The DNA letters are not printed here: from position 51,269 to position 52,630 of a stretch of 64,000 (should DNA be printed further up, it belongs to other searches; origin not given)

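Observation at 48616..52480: BHMT-like homocysteine methyltransferase with a heterodimeric HcnB/HcnC (opine/sarcosine-oxidase-like) FAD oxidase: candidate N-methyl compound demethylation pathway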

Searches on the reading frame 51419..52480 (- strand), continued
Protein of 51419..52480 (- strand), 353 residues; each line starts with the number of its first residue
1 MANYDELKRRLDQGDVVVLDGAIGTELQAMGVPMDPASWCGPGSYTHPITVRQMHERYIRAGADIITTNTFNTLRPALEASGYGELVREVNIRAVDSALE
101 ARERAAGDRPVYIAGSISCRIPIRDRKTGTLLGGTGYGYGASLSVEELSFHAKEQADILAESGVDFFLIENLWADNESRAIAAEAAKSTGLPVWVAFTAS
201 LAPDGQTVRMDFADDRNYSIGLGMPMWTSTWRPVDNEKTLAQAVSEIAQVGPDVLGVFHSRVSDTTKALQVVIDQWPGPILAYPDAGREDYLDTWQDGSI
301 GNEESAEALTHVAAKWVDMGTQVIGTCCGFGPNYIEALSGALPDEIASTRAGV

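Call 28: search_dna_similar(query=window:51419-52480:-, collection=plasmids, mode=protein, max_rows=25)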
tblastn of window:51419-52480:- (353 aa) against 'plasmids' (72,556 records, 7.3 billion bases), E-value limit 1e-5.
Records with a match: 432; places in all: 444; records where one place covers at least 80% of the query: 424.
Best place of each record, by identity: <60% 432.
By first word of the organism name: Escherichia 308; Rhizobium 21; Klebsiella 13; Bacillus 8; Shinella 7; Sinorhizobium 6; Acinetobacter 6; Paracoccus 5; Salmonella 4; Enterococcus 4; and 40 more.
By predicted mobility (MOB-suite, as given by PLSDB): conjugative 259; non-mobilizable 109; mobilizable 64.
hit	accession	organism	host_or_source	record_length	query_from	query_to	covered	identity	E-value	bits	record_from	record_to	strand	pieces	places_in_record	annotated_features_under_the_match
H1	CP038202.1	Paracoccus ferrooxidans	single cell,bioreactor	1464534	5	342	96%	29.5%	2e-16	88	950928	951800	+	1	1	bmt: betaine--homocysteine S-methyltransferase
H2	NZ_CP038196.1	Paracoccus versutus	single cell,soil adjacent to the roots ...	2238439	5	342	96%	29.5%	2e-16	88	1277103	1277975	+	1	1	none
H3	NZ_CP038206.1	Paracoccus pantotrophus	single cell,soil associated with ...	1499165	5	342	96%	29.5%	7e-13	77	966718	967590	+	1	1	none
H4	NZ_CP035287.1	Paracoccus versutus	whole organism,soil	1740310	5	342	96%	29.2%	1e-15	86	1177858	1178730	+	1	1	none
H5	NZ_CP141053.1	Paracoccus denitrificans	-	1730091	5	342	96%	29.2%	6e-15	84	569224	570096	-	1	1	none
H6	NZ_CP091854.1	Terrarubrum flagellatum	cell culture,forest soil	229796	7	342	95%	28.7%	3e-12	76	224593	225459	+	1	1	bmt: betaine--homocysteine S-methyltransferase | DUF1289 domain-containing protein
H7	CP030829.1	Neorhizobium sp. NCHU2750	Rosa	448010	6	339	95%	28.7%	1e-11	74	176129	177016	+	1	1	homocysteine methyltransferase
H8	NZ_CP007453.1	Peptoclostridium acidaminophilum DSM 3953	black mud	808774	9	342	95%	27.6%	3e-17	91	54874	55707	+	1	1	homocysteine S-methyltransferase family protein | vitamin B12 dependent-methionine synthase activation ...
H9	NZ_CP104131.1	Sinorhizobium sp. K101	Phaseolus vulgaris,cell ...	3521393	7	350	97%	26.3%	2e-7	60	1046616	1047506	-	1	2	none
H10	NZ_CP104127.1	Sinorhizobium sp. M103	Phaseolus vulgaris,cell ...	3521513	7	350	97%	26.3%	2e-7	60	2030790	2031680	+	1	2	none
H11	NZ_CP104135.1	Sinorhizobium sp. C101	Phaseolus vulgaris,cell ...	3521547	7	350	97%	26.3%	2e-7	60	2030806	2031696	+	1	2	none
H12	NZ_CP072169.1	Agrobacterium larrymoorei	Ficus benjamina,cell culture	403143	15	342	93%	27.3%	2e-9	67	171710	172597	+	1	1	homocysteine S-methyltransferase family protein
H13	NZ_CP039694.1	Agrobacterium larrymoorei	-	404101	15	342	93%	27.3%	2e-9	67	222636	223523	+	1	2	homocysteine S-methyltransferase family protein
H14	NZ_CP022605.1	Ochrobactrum quorumnocens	cell culture,rhizosphere of potato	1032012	9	339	94%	27.0%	4e-13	78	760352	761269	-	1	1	record has no annotation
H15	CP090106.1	Sinorhizobium meliloti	Medicago,Cell culture,Plant nodule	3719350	7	350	97%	25.9%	1e-7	61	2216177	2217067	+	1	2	bmt: betaine--homocysteine S-methyltransferase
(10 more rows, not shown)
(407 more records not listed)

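Call 29: get_annotated_region(hit=H12, flank=9000)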
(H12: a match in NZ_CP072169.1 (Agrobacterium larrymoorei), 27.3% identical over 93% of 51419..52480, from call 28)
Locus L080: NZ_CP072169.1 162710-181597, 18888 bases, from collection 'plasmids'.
description: Agrobacterium larrymoorei strain AF3.44 plasmid pTiAF3.44, complete sequence
organism: Agrobacterium larrymoorei (NCBI taxid 160699)
taxonomy: Bacteria; Pseudomonadota; Alphaproteobacteria; Hyphomicrobiales; Rhizobiaceae; Agrobacterium; Agrobacterium larrymoorei
host: -; source: Ficus benjamina,cell culture; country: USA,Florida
typing (MOB-suite, as given by PLSDB): conjugative; relaxase MOBP,MOBQ; mating-pair formation MPF_T
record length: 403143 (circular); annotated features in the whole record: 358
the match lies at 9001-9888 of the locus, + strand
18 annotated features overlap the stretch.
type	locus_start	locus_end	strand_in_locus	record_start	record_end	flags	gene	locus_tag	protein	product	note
CDS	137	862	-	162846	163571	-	-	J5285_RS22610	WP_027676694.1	ABC transporter permease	-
CDS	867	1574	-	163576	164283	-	-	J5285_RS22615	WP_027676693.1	ABC transporter permease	-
CDS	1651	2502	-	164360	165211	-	-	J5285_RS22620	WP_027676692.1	lysine/arginine/ornithine ABC transporter substrate-binding protein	-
CDS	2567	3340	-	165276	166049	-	-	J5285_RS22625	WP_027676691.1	ABC transporter ATP-binding protein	-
CDS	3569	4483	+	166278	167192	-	-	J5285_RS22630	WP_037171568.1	LysR family transcriptional regulator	-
CDS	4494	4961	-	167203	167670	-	-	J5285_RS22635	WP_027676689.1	Lrp/AsnC family transcriptional regulator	-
CDS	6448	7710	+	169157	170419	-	-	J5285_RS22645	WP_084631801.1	aminotransferase class V-fold PLP-dependent enzyme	-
CDS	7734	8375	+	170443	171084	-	-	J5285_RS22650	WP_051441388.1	phosphotransferase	-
CDS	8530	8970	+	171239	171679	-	-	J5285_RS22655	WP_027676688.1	Lrp/AsnC family transcriptional regulator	-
CDS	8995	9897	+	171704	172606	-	-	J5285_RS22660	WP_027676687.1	homocysteine S-methyltransferase family protein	-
CDS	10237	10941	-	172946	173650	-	traR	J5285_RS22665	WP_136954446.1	transcriptional regulator TraR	-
CDS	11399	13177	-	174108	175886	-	-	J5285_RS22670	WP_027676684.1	ABC transporter permease subunit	-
CDS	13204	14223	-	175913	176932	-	-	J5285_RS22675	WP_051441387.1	ABC transporter substrate-binding protein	-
CDS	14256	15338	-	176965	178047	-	potA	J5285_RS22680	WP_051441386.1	polyamine ABC transporter ATP-binding protein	GO:0015846 - polyamine transport [Evidence IEA]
CDS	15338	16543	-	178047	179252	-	-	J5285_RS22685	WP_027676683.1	Xaa-Pro peptidase family protein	GO:0006508 - proteolysis [Evidence IEA]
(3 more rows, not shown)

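Call 32: search_protein_representatives(protein=window:51419-52480:-)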
Query: 353 residues. Proteins with E-value up to 0.001 (for the whole library): 8060; up to 1e-10: 1972; up to 1e-30: 157. The best 150 are listed.
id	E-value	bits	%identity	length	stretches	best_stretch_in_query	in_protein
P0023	2.7e-186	635.1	78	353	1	1-351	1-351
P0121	2.0e-105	369.2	75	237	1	1-213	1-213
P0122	1.7e-102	359.5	50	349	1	1-351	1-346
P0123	1.7e-83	297.1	51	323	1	1-324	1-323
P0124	1.1e-70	254.9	45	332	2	1-205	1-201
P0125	1.5e-66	241.4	82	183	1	1-133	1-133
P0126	3.8e-61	223.5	44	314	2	7-218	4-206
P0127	8.9e-61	222.3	45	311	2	7-209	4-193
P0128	5.7e-58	213.1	43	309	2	7-210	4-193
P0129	1.4e-57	211.8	60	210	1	86-262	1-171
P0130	6.9e-57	209.5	46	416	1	1-296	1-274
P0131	7.6e-57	209.4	45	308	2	2-202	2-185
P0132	1.0e-56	209.0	41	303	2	6-208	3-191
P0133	3.2e-53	197.5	40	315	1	2-343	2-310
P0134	1.4e-52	195.4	38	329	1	11-342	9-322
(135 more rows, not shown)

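Call 43: find_homologous_proteins(query=A3, max_evalue=1e-20)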
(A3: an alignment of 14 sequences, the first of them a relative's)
Query A3 (14 sequences) (311 aa, profile of the alignment): 2697 proteins with E <= 1e-20 among 8000 candidates; the best 120 are listed.
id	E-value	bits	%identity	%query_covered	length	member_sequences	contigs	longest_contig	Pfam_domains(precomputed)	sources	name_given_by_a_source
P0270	5.8e-132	458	53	100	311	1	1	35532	PF02574.23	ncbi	ncbi:MAG: homocysteine S-methyltransferase family protein [Alphaproteobacteria bacterium]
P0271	2.2e-131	456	53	98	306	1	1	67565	PF02574.23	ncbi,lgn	ncbi:MAG: homocysteine S-methyltransferase family protein [Kiloniellaceae bacterium]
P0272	5.5e-131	454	56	98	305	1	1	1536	PF02574.23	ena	-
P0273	9.1e-131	454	53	99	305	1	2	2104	PF02574.23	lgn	-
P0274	1.5e-130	453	54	100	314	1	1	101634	PF02574.23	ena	-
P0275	1.6e-130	453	54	97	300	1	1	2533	PF02574.23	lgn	-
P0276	1.7e-130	453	51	98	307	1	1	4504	PF02574.23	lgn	-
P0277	2.8e-130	452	53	97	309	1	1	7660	PF02574.23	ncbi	ncbi:MAG: homocysteine S-methyltransferase family protein [Kiloniellaceae bacterium]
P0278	4.2e-130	451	59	98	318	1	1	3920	PF02574.23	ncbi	ncbi:MAG: homocysteine S-methyltransferase family protein [Dehalococcoidia bacterium]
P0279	4.3e-130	451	50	100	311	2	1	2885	PF02574.23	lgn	-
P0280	1.3e-129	450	54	99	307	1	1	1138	PF02574.23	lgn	-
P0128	1.5e-129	450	52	96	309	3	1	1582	PF02574.23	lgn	-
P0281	1.9e-129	449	51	98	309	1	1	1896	PF02574.23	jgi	jgi:S-methylmethionine-dependent homocysteine/selenocysteine methylase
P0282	2.9e-129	449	53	100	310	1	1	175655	PF02574.23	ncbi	-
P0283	8.8e-129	447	50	100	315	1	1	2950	PF02574.23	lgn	-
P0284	9.5e-129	447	56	98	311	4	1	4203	PF02574.23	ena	-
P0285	1.5e-128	446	50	98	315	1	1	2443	PF02574.23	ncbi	-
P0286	1.9e-128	446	49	98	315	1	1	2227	PF02574.23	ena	-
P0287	1.9e-128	446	50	100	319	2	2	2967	PF02574.23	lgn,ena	-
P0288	2.8e-128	445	52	98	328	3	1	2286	PF02574.23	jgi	jgi:S-methylmethionine-dependent homocysteine/selenocysteine methylase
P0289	2.9e-128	445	53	99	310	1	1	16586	PF02574.23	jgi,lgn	jgi:S-methylmethionine-dependent homocysteine/selenocysteine methylase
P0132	3.7e-128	445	43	99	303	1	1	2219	PF02574.23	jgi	jgi:S-methylmethionine-dependent homocysteine/selenocysteine methylase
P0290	5.2e-128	445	52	98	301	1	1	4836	PF02574.23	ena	-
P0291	5.6e-128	445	50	100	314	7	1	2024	PF02574.23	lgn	-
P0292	6.5e-128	444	53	98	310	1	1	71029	PF02574.23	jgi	-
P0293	6.6e-128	444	52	100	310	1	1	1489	PF02574.23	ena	-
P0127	6.6e-128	444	100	100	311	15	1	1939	PF02574.23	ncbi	-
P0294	1.3e-127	443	49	98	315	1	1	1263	PF02574.23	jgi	jgi:homocysteine S-methyltransferase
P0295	1.8e-127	443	52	100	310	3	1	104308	PF02574.23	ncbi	-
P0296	2.0e-127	443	62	98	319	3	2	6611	PF02574.23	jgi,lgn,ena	-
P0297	2.6e-127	442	53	98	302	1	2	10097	PF02574.23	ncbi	-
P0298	3.0e-127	442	51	97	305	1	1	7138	PF02574.23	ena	-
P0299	3.2e-127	442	52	98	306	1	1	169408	PF02574.23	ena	-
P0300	3.6e-127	442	51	97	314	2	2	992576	PF02574.23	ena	-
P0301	8.2e-127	441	54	95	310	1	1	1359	PF02574.23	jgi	jgi:homocysteine S-methyltransferase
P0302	9.2e-127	441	51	98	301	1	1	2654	PF02574.23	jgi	jgi:homocysteine S-methyltransferase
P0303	9.2e-127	440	54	99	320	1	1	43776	PF02574.23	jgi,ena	jgi:S-methylmethionine-dependent homocysteine/selenocysteine methylase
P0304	9.3e-127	440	53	98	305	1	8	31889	PF02574.23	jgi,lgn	-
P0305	1.2e-126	440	55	98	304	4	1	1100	PF02574.23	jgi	jgi:S-methylmethionine-dependent homocysteine/selenocysteine methylase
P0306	1.4e-126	440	51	97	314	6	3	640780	PF02574.23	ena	-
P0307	1.7e-126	440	52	99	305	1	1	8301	PF02574.23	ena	-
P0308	1.8e-126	440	63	98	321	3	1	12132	PF02574.23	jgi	jgi:S-methylmethionine-dependent homocysteine/selenocysteine methylase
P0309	1.9e-126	439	53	98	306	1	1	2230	PF02574.23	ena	-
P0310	1.9e-126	439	52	97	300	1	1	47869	PF02574.23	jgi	jgi:S-methylmethionine-dependent homocysteine/selenocysteine methylase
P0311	2.4e-126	439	59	98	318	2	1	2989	PF02574.23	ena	-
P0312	2.5e-126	439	54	98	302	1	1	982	PF02574.23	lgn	-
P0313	2.5e-126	439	51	97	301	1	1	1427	PF02574.23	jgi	-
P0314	3.2e-126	439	52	98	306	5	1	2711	PF02574.23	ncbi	-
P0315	3.5e-126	439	53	98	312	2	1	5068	PF02574.23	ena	-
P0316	5.0e-126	438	51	99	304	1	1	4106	PF02574.23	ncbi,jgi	jgi:homocysteine S-methyltransferase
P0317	5.3e-126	438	53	97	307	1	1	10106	PF02574.23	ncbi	-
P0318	5.7e-126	438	54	98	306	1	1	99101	PF02574.23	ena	-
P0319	6.3e-126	438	54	99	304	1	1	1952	PF02574.23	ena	-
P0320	7.9e-126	437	53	99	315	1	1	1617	PF02574.23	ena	-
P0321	8.6e-126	437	52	98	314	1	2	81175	PF02574.23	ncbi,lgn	-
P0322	1.1e-125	437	52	97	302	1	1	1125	PF02574.23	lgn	-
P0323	1.1e-125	437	53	99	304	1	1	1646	PF02574.23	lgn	-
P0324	1.1e-125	437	53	98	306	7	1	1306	PF02574.23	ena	-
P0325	1.2e-125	437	53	97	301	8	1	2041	PF02574.23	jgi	jgi:S-methylmethionine-dependent homocysteine/selenocysteine methylase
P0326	1.4e-125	437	50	98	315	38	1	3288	PF02574.23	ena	-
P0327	1.4e-125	437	52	99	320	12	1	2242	PF02574.23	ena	-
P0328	1.4e-125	437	53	98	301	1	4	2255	PF02574.23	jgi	jgi:S-methylmethionine-dependent homocysteine/selenocysteine methylase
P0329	1.4e-125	437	53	98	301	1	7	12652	PF02574.23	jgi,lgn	jgi:S-methylmethionine-dependent homocysteine/selenocysteine methylase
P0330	1.5e-125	437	53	98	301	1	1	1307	PF02574.23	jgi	jgi:S-methylmethionine-dependent homocysteine/selenocysteine methylase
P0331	1.5e-125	436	54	99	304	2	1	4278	PF02574.23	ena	-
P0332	1.6e-125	436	52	97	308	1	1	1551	PF02574.23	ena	-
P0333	1.6e-125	436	49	98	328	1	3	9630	PF02574.23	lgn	-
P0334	1.6e-125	436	53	98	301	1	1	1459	PF02574.23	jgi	jgi:S-methylmethionine-dependent homocysteine/selenocysteine methylase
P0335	2.0e-125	436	49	97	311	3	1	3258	PF02574.23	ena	-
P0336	2.0e-125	436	52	97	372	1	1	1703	PF02574.23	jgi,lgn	-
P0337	2.0e-125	436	52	97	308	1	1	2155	PF02574.23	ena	-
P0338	2.1e-125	436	55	99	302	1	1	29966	PF02574.23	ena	-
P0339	2.1e-125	436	51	99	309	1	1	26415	PF02574.23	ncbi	-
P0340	2.2e-125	436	51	98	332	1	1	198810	PF02574.23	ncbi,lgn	-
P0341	2.4e-125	436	51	96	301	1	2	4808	PF02574.23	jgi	jgi:S-methylmethionine-dependent homocysteine/selenocysteine methylase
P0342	2.7e-125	436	51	97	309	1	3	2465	PF02574.23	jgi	jgi:S-methylmethionine-dependent homocysteine/selenocysteine methylase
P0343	3.6e-125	435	52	99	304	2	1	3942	PF02574.23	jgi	jgi:S-methylmethionine-dependent homocysteine/selenocysteine methylase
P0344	3.9e-125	435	51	98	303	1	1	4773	PF02574.23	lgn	-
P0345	4.8e-125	435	52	99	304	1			PF02574.23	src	-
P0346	4.9e-125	435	54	99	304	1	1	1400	PF02574.23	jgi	jgi:S-methylmethionine-dependent homocysteine/selenocysteine methylase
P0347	5.0e-125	435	53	99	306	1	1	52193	PF02574.23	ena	-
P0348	5.1e-125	435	50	100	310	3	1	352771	PF02574.23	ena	-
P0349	5.3e-125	435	50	97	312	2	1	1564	PF02574.23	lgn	-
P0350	5.6e-125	435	53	99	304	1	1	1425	PF02574.23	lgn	-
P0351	6.1e-125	435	53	98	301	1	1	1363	PF02574.23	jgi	jgi:S-methylmethionine-dependent homocysteine/selenocysteine methylase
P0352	6.4e-125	434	51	98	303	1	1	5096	PF02574.23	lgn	-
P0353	6.4e-125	434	51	96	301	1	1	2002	PF02574.23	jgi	jgi:S-methylmethionine-dependent homocysteine/selenocysteine methylase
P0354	6.5e-125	434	52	98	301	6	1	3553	PF02574.23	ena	-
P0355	6.6e-125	434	51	98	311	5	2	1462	PF02574.23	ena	-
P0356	7.5e-125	434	50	98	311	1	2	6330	PF02574.23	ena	-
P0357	7.7e-125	434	50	98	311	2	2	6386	PF02574.23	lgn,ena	-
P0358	7.9e-125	434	54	98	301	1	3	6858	PF02574.23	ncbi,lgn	-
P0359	8.1e-125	434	53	98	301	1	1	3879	PF02574.23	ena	-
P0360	8.6e-125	434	53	98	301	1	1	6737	PF02574.23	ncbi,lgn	ncbi:MAG TPA: homocysteine S-methyltransferase family protein [Rubrobacteraceae bacterium]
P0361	8.8e-125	434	51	97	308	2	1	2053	PF02574.23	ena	-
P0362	9.0e-125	434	51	96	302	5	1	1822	PF02574.23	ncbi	-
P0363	9.0e-125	434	54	99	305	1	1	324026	PF02574.23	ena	-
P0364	9.1e-125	434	53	99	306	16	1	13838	PF02574.23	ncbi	-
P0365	1.0e-124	434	50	99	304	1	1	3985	PF02574.23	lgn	-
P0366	1.1e-124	434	50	99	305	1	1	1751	PF02574.23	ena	-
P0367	1.2e-124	434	52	98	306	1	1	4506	PF02574.23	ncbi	-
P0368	1.2e-124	434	51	98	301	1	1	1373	PF02574.23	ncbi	-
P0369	1.3e-124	433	52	98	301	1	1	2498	PF02574.23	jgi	jgi:S-methylmethionine-dependent homocysteine/selenocysteine methylase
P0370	1.6e-124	433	50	98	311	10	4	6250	PF02574.23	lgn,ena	-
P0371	1.6e-124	433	52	98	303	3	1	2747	PF02574.23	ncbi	ncbi:homocysteine S-methyltransferase family protein [soil metagenome]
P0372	1.6e-124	433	52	98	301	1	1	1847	PF02574.23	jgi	jgi:S-methylmethionine-dependent homocysteine/selenocysteine methylase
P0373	1.7e-124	433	47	100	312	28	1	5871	PF02574.23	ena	-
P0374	1.8e-124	433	50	97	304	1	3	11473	PF02574.23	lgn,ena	-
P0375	2.3e-124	433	53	99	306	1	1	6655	PF02574.23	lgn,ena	-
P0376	2.3e-124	433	51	97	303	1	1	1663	PF02574.23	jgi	jgi:S-methylmethionine-dependent homocysteine/selenocysteine methylase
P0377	2.3e-124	433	56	98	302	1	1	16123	PF02574.23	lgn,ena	-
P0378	2.5e-124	433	52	99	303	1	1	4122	PF02574.23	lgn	-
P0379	2.7e-124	432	53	99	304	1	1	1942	PF02574.23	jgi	jgi:S-methylmethionine-dependent homocysteine/selenocysteine methylase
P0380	3.1e-124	432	52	98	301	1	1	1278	PF02574.23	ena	-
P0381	3.1e-124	432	53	97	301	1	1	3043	PF02574.23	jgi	jgi:S-methylmethionine-dependent homocysteine/selenocysteine methylase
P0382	3.2e-124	432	53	97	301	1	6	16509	PF02574.23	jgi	jgi:S-methylmethionine-dependent homocysteine/selenocysteine methylase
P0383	3.2e-124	432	53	98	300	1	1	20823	PF02574.23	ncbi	-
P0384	3.6e-124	432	53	97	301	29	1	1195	PF02574.23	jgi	jgi:homocysteine S-methyltransferase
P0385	3.7e-124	432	55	99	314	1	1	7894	PF02574.23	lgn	-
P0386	4.0e-124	432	54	98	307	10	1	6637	PF02574.23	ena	-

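Call 44: find_encoding_contigs(protein=P0271, flank=7000, max_places=1)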
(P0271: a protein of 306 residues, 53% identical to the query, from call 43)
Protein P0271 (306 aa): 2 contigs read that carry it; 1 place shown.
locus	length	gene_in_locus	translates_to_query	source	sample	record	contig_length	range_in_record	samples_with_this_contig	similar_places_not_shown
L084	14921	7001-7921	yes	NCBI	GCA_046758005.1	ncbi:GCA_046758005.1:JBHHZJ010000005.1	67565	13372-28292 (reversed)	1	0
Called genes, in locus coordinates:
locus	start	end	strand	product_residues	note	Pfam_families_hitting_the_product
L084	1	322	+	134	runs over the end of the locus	PF00903:Glyoxalase, PF13468:Glyoxalase_3, PF13669:Glyoxalase_4, PF18029:Glyoxalase_6 (weak)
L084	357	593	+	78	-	PF07330:DUF1467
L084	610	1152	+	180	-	PF03352:Adenine_glyco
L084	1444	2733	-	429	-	PF00860:Xan_ur_permease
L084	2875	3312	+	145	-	-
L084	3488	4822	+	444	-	PF00587:tRNA-synt_2b, PF03129:HGTP_anticodon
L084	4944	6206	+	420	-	PF12704:MacB_PCD, PF02687:FtsX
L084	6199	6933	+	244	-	PF00005:ABC_tran, PF13304:AAA_21 (faint)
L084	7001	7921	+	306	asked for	PF02574:S-methyl_trans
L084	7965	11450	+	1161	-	PF02811:PHP, PF07733:DNA_pol3_alpha, PF17657:DNA_pol3_finger, PF14579:HHH_6, PF01336:tRNA_anti-codon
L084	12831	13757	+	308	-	PF25025:EF-Ts_N (weak), PF00889:EF_TS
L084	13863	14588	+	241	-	PF00696:AA_kinase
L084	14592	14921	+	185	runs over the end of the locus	PF01765:RRF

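Call 45: find_encoding_contigs(protein=P0282, flank=7000, max_places=1)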
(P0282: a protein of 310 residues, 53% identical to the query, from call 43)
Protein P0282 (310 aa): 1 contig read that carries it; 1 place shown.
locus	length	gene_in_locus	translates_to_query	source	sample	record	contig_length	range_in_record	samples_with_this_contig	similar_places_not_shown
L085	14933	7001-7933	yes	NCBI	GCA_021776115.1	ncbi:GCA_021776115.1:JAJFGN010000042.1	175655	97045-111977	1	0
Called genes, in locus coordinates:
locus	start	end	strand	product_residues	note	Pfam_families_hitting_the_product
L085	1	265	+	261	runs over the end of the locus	PF03309:Pan_kinase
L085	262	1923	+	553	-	PF00753:Lactamase_B, PF12706:Lactamase_B_2, PF22505:RNase_J_b_CASP, PF07521:RMMBL, PF17770:RNase_J_C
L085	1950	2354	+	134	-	PF00903:Glyoxalase, PF13468:Glyoxalase_3, PF13669:Glyoxalase_4, PF18029:Glyoxalase_6 (weak)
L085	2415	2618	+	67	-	PF07330:DUF1467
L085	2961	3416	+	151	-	-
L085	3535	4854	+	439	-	PF00587:tRNA-synt_2b, PF03129:HGTP_anticodon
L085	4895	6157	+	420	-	PF12704:MacB_PCD, PF02687:FtsX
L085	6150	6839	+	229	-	PF00005:ABC_tran, PF13304:AAA_21 (faint)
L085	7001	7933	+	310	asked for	PF02574:S-methyl_trans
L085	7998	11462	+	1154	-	PF02811:PHP, PF07733:DNA_pol3_alpha, PF17657:DNA_pol3_finger, PF14579:HHH_6, PF01336:tRNA_anti-codon (weak)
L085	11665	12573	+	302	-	PF00318:Ribosomal_S2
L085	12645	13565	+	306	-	PF25025:EF-Ts_N (weak), PF00889:EF_TS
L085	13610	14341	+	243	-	PF00696:AA_kinase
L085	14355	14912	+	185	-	PF01765:RRF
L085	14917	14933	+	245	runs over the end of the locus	PF01255:Prenyltransf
